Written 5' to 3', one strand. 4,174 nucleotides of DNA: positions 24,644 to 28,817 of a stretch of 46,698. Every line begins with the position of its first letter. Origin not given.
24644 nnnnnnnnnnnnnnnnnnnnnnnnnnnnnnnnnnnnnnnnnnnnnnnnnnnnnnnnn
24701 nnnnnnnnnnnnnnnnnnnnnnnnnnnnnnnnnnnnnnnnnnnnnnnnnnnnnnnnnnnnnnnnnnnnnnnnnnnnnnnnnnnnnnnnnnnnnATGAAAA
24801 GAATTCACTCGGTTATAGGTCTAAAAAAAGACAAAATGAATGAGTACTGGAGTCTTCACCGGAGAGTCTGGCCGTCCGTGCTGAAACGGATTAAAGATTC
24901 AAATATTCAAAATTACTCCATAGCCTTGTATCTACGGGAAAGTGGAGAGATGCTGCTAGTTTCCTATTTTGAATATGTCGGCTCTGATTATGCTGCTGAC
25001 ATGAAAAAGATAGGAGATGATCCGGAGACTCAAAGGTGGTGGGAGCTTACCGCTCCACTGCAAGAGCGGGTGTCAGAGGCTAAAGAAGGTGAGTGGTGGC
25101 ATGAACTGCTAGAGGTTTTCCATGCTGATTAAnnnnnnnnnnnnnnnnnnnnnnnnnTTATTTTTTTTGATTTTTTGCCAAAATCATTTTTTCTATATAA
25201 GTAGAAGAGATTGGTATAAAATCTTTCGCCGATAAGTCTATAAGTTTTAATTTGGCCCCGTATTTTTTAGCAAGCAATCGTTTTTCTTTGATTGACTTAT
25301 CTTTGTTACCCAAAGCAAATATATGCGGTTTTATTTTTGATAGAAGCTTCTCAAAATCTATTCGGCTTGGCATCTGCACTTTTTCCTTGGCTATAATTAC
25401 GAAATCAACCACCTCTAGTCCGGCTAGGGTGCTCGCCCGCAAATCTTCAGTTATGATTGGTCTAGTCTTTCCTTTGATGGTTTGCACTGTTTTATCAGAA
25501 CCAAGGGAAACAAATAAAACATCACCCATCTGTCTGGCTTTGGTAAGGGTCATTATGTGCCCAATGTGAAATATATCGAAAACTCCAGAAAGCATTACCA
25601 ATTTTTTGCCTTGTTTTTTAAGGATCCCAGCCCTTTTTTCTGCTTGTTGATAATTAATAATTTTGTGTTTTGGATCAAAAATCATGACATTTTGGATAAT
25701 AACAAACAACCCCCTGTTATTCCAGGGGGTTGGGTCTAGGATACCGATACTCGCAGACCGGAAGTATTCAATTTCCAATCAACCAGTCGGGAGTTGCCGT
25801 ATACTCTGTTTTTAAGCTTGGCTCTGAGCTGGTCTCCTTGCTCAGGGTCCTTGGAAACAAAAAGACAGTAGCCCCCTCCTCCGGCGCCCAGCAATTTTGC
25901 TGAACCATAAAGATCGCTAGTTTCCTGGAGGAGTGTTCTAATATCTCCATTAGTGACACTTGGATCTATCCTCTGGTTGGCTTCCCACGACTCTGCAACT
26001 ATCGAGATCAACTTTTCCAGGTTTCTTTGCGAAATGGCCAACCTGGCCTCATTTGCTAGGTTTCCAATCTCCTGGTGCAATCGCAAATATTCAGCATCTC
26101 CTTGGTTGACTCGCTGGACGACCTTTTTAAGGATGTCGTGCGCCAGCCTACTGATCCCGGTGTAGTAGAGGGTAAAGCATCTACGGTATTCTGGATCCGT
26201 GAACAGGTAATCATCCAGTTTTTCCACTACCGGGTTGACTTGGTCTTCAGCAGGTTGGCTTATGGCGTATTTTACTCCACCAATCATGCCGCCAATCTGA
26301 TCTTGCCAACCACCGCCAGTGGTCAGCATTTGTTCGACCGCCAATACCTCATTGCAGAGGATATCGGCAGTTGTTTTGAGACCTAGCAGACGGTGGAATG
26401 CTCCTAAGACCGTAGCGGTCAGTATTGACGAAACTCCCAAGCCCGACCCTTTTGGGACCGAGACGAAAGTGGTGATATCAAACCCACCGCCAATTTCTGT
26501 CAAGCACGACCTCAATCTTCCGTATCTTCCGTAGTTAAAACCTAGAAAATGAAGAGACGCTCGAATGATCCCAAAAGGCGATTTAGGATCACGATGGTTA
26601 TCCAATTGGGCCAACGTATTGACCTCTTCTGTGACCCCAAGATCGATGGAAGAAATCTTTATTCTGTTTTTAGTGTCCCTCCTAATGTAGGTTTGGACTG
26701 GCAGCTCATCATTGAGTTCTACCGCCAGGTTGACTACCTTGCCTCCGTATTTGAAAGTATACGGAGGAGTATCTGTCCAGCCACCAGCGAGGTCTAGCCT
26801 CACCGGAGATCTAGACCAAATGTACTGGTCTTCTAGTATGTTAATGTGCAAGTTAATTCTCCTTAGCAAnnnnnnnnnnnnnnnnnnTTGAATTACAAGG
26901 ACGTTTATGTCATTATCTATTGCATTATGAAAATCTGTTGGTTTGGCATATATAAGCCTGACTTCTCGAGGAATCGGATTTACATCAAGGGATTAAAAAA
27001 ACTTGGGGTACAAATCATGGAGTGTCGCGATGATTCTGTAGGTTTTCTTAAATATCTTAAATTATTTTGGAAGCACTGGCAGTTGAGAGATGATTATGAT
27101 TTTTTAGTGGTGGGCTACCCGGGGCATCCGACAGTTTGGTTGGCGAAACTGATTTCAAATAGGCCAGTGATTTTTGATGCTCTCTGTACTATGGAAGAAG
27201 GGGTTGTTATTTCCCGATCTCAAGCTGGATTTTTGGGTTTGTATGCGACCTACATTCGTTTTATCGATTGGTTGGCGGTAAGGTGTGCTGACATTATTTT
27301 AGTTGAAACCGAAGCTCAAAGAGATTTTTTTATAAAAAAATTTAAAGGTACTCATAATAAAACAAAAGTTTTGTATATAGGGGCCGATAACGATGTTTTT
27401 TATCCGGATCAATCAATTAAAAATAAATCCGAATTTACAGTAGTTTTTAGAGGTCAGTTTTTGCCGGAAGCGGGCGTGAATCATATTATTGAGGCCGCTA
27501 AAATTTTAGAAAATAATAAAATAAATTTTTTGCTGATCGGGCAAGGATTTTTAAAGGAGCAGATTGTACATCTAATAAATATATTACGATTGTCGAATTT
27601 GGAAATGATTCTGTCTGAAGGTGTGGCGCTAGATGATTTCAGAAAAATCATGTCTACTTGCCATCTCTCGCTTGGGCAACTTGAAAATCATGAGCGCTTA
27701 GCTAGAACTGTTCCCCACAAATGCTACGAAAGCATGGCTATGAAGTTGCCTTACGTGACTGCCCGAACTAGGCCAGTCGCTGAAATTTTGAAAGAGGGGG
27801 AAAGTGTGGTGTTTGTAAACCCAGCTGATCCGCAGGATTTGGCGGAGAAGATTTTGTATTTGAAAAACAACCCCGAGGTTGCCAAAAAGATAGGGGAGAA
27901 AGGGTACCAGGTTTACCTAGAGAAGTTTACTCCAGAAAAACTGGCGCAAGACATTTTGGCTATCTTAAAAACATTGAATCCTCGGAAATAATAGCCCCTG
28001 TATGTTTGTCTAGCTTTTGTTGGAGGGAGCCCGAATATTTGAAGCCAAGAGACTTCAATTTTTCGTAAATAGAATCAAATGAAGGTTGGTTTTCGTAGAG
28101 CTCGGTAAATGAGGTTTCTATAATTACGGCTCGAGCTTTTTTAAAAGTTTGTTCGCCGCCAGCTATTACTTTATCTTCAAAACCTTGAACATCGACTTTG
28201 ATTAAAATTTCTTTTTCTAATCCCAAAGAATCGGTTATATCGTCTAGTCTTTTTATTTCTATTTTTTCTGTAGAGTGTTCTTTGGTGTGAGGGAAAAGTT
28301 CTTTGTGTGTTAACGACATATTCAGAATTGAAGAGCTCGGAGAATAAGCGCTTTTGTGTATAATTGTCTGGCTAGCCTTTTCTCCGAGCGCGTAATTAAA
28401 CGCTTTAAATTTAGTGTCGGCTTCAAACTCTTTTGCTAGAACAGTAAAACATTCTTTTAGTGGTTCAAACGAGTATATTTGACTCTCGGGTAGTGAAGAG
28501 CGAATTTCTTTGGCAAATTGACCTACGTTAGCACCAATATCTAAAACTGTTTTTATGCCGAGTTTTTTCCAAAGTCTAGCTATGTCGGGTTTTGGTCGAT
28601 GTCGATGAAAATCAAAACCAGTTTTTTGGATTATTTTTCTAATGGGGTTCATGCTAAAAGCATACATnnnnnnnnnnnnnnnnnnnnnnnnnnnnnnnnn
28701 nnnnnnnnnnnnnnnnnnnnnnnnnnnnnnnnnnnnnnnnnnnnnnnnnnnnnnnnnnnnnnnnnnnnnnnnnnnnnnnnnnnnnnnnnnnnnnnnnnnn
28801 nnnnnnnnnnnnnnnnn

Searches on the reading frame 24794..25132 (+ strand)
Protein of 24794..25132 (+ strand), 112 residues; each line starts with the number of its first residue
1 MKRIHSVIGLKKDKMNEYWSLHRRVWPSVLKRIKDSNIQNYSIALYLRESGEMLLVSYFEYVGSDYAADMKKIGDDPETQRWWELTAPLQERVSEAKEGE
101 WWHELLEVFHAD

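Call 15: search_protein_families(library=pfam, proteins=[window:24794-25132:+], max_evalue=0.01)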
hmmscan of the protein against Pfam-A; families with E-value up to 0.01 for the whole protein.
window:24794-25132:+ (112 aa): 1 family
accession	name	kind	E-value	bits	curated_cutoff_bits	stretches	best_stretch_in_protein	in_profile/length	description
PF05336.19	rhaM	-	2.4e-25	89.2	23.4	1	3-110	1-104/105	L-rhamnose mutarotase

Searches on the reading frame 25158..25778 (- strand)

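Call 3: search_protein_families(library=pfam, proteins=[window:25158-25778:-], max_evalue=0.1)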
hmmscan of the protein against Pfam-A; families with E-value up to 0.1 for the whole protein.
window:25158-25778:- (206 aa): 3 families
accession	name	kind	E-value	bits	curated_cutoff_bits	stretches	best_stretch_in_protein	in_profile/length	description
PF01467.32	CTP_transf_like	-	2.5e-12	47.6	21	1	63-196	2-131/133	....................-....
PF06574.18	FAD_syn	-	0.019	15.2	27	1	56-154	4-97/158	FAD synthetase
PF24725.1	DUF7677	-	0.053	14.3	26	1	23-51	45-73/98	Domain of unknown function (DUF7677)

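Call 4: search_protein_families(library=ncbifam, proteins=[window:25158-25778:-], max_evalue=0.1)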
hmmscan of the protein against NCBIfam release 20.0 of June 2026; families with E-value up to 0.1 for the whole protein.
window:25158-25778:- (206 aa): 15 families
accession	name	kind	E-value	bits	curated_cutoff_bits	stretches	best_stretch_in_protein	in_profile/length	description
TIGR02199.1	rfaE_dom_II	equivalog_domain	3.3e-29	101.5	181.5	1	53-184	6-131/144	D-glycero-beta-D-manno-heptose 1-phosphate adenylyltransferase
NF008454.0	PRK11316.1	equivalog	9.1e-24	83.9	521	1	37-158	319-433/475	bifunctional D-glycero-beta-D-manno-heptose-7-phosphate kinase/D-glycero-beta-D-manno-heptose 1-phosphate adenylyltransferase HldE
TIGR00125.1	cyt_tran_rel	domain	2.2e-11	43.8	27.7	1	61-121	2-59/65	adenylyltransferase/cytidyltransferase family protein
NF001985.0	PRK00777.1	subfamily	3.9e-09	36.8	104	1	59-118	5-62/157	pantetheine-phosphate adenylyltransferase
TIGR01518.1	g3p_cytidyltrns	equivalog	2.5e-08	34.1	165.4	1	61-141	1-79/125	glycerol-3-phosphate cytidylyltransferase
NF041124.1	CoaD_Thcocales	equivalog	2.4e-05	24.3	290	1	59-115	5-60/156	phosphopantetheine adenylyltransferase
NF002250.0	PRK01170.1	subfamily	4e-05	23.2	489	1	60-205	2-145/322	bifunctional pantetheine-phosphate adenylyltransferase/NTP phosphatase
NF045965.1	RibF_rel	equivalog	9.5e-05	22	200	1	57-199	11-165/279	FAD synthase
NF005518.0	PRK07143.1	equivalog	0.00029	20.4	232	1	57-159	14-118/281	hypothetical protein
TIGR01743.1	purR_Bsub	equivalog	0.015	14.3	258.7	1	25-97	7-77/268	pur operon repressor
NF004158.0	PRK05627.1-1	equivalog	0.021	14.2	396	0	56-86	14-44/304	bifunctional riboflavin kinase/FAD synthetase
NF005988.0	PRK08099.1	equivalog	0.025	13.7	201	1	54-97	60-103/411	multifunctional transcriptional regulator/nicotinamide-nucleotide adenylyltransferase/ribosylnicotinamide kinase NadR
TIGR01510.1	coaD_prev_kdtB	equivalog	0.041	13.9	103.3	1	62-100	3-41/155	pantetheine-phosphate adenylyltransferase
NF010365.0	PRK13793.1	equivalog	0.047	13.3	198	1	62-105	8-51/196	nicotinate-nicotinamide nucleotide adenylyltransferase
NF000840.1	PRK00071.1-3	equivalog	0.048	13.1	150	0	56-95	4-46/201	nicotinate-nucleotide adenylyltransferase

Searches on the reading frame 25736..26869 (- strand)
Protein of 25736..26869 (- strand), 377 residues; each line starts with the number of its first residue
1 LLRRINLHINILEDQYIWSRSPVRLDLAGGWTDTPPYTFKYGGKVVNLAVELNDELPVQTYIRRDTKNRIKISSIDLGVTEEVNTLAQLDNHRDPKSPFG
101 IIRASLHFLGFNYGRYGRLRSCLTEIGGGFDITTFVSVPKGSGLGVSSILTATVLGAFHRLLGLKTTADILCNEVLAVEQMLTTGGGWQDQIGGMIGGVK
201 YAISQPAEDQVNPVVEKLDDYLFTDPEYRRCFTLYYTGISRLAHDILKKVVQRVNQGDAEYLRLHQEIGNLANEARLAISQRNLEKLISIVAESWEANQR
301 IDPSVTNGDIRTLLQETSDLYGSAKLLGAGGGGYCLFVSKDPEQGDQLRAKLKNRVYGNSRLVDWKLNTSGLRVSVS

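Call 3: search_protein_families(library=pfam, proteins=[window:25736-26869:-], max_evalue=0.1)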
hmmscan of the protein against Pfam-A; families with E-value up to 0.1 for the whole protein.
window:25736-26869:- (377 aa): 3 families
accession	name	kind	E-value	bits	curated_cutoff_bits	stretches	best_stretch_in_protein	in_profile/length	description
PF00288.32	GHMP_kinases_N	-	3.4e-09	37.2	22.3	1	124-197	12-86/87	GHMP kinases N terminal domain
PF08544.19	GHMP_kinases_C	-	6.1e-06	27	21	1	281-356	7-83/85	GHMP kinases C terminal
PF22299.1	BRISC_FAM175B_helical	-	0.016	15.4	27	1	238-273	25-60/62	BRISC complex subunit FAM175B, helical domain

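Call 4: search_protein_families(library=ncbifam, proteins=[window:25736-26869:-], max_evalue=0.1)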
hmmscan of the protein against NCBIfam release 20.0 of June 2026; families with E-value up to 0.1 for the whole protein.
window:25736-26869:- (377 aa): 9 families
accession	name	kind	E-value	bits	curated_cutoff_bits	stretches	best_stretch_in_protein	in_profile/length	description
NF009948.0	PRK13412.1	equivalog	1.8e-116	390.1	721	1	8-376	601-973/974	bifunctional fucokinase/fucose-1-phosphate guanylyltransferase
NF049969.1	GlMnHpPKinHddA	equivalog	3.9e-28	98.9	600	1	17-354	3-318/338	D-glycero-D-manno-heptose 7-phosphate kinase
TIGR00549.1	mevalon_kin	equivalog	8.1e-12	45.2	163.05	1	130-337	81-275/276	mevalonate kinase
NF003036.0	PRK03926.1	equivalog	9e-05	21.7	403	1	129-199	75-145/302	mevalonate kinase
NF003472.0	PRK05101.1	equivalog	0.00057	18.9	499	0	123-195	107-179/382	galactokinase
TIGR00131.1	gal_kin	equivalog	0.00097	18.1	226.65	1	19-199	20-181/388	galactokinase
NF003705.0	PRK05322.1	equivalog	0.003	16.3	385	0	21-151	24-134/388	galactokinase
TIGR01920.1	Shik_kin_archae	equivalog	0.018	14.4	126.85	1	131-199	71-141/266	shikimate kinase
NF002288.1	PRK01212.1-4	equivalog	0.025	13.6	194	1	127-200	74-147/303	homoserine kinase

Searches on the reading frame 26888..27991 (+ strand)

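Call 3: search_protein_families(library=pfam, proteins=[window:26888-27991:+], max_evalue=0.1)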
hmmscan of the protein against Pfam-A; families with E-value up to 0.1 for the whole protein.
window:26888-27991:+ (367 aa): 4 families
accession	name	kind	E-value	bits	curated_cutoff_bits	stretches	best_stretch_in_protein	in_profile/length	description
PF00534.26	Glycos_transf_1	-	7.7e-20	71.6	26.4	1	174-341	7-171/172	Glycosyl transferases group 1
PF13692.12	Glyco_trans_1_4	-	7.4e-15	55.9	27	1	183-326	2-140/142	Glycosyl transferases group 1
PF13524.12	Glyco_trans_1_2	-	1.2e-12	48.4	25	1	210-358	13-144/144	Glycosyl transferase-like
PF13439.12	Glyco_transf_4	-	0.033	14.6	28.5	0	55-168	62-168/170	Glycosyltransferase Family 4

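Call 4: search_protein_families(library=ncbifam, proteins=[window:26888-27991:+], max_evalue=0.1)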
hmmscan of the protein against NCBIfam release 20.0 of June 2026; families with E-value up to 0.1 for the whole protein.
window:26888-27991:+ (367 aa): 19 families
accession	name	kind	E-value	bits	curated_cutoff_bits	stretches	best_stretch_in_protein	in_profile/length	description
NF038298.1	EPS_HpsO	equivalog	3.8e-17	62.2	575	1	151-363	162-387/388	hormogonium polysaccharide biosynthesis glycosyltransferase HpsO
NF041876.1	EPS_EpsE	equivalog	1.9e-13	50.4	400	1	155-354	184-387/389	exopolysaccharide biosynthesis GT4 family glycosyltransferase EpsE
TIGR03088.1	stp2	hypoth_equivalog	5.6e-09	35.5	409.05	1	205-361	223-371/374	TIGR03088 family PEP-CTERM/XrtA system glycosyltransferase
TIGR02149.1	glgA_Coryne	subfamily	1.3e-08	34.4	302.4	1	280-360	301-387/391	glycogen synthase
TIGR03087.1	stp1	hypoth_equivalog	2.8e-08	33.3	316.65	1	138-361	177-395/397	TIGR03087 family PEP-CTERM/XrtA system glycosyltransferase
NF050063.1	ProtGlycPglJ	equivalog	3e-08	33.3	500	1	125-357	137-360/363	N-acetylgalactosamine-N,N'-diacetylbacillosaminyl-diphospho-undecaprenol 4-alpha-N-acetylgalactosaminyltransferase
TIGR03999.1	thiol_BshA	equivalog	1.9e-07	30.3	273.7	1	159-358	169-368/375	N-acetyl-alpha-D-glucosaminyl L-malate synthase BshA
NF007640.0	PRK10307.1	subfamily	3e-07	29.7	276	1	182-360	229-404/411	WcaI family glycosyltransferase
NF047684.1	TeichurnBiosyTuaC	equivalog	1.9e-06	27.1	550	1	182-356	219-382/391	teichuronic acid biosynthesis protein TuaC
TIGR04063.1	stp3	hypoth_equivalog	1.9e-06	27.1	442.05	1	122-341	146-373/397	TIGR04063 family PEP-CTERM/XrtA system glycosyltransferase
TIGR03449.1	mycothiol_MshA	equivalog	2.5e-05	23.4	462.5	1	131-189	162-220/406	D-inositol-3-phosphate glycosyltransferase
TIGR02470.1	sucr_synth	equivalog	0.00064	17.9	810.4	1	280-360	661-745/784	sucrose synthase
NF053787.1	GlcN_PG_synth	equivalog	0.0061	15.4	480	1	277-341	276-337/361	N-acetylglucosaminyl phosphatidylglycerol synthase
TIGR04047.1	MSMEG_0565_glyc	hypoth_equivalog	0.011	14.8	259.85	1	281-357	295-368/373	MSMEG_0565 family glycosyltransferase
TIGR04007.1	wcaI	equivalog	0.011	14.4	800.45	1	184-262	233-311/407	colanic acid biosynthesis glycosyltransferase WcaI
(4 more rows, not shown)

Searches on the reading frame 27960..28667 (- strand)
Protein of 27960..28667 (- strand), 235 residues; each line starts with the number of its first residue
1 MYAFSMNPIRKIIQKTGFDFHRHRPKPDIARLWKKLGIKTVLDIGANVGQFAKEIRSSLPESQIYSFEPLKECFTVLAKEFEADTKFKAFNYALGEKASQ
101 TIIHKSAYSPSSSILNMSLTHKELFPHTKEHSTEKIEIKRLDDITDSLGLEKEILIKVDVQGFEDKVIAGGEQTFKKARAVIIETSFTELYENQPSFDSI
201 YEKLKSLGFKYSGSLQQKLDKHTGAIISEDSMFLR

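Call 3: search_protein_families(library=pfam, proteins=[window:27960-28667:-], max_evalue=0.1)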
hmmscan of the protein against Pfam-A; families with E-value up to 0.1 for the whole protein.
window:27960-28667:- (235 aa): 3 families
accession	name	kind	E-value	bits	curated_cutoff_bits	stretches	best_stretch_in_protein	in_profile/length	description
PF05050.19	Methyltransf_21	-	1.2e-18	68.2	22.7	1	43-211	1-173/173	Methyltransferase FkbM domain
PF13489.12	Methyltransf_23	-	0.0039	17.4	27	1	23-73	7-56/164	Methyltransferase domain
PF05575.17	V_cholerae_RfbT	-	0.006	16.4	27.9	1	40-169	82-208/286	Vibrio cholerae RfbT protein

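Call 4: search_protein_families(library=ncbifam, proteins=[window:27960-28667:-], max_evalue=0.1)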
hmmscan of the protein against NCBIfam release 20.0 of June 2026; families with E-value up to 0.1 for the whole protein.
window:27960-28667:- (235 aa): 3 families
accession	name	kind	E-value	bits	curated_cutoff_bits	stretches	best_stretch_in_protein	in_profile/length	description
TIGR01444.1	fkbM_fam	subfamily_domain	5.5e-29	101.5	37.7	1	40-185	1-142/143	FkbM family methyltransferase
TIGR03587.1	Pse_Me-ase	hypoth_equivalog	0.052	13.7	112.05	0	38-79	44-85/204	pseudaminic acid biosynthesis-associated methylase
TIGR02469.1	CbiT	equivalog_domain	0.092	13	78.3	0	39-81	18-63/124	precorrin-6Y C5,15-methyltransferase (decarboxylating) subunit CbiT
